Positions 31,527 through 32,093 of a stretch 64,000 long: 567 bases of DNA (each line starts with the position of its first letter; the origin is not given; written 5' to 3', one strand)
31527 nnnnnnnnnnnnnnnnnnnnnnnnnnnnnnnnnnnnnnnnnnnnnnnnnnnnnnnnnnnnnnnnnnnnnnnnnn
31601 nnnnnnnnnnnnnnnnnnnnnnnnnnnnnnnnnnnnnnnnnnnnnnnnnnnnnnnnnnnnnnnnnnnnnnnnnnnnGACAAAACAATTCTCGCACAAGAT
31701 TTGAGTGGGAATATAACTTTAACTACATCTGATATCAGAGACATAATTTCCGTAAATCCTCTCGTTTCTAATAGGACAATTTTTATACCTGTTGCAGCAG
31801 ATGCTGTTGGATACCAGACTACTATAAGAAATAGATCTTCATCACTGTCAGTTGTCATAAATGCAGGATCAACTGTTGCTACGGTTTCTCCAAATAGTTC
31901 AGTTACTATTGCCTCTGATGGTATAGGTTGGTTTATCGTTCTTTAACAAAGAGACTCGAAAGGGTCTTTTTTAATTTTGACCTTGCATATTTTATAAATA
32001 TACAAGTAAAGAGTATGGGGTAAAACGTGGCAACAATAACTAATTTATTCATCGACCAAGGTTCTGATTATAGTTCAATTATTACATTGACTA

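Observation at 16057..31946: Two giant virion proteins, each followed by a small protein with a T7 gp17-like N-terminal domain (possible duplicated module)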

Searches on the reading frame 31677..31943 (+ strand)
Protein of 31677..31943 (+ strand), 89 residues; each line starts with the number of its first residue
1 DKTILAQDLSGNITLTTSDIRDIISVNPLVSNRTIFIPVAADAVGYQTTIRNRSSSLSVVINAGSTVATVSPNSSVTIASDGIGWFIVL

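Call 86: search_protein_families(library=pfam, proteins=[window:31677-31943:+], max_evalue=1)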
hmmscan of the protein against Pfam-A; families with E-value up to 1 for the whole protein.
window:31677-31943:+ (89 aa): 1 family
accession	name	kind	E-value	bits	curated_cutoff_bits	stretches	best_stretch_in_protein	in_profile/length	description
PF07833.16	Cu_amine_oxidN1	-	0.11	12.9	24.2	1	24-78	9-63/108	Copper amine oxidase N-terminal domain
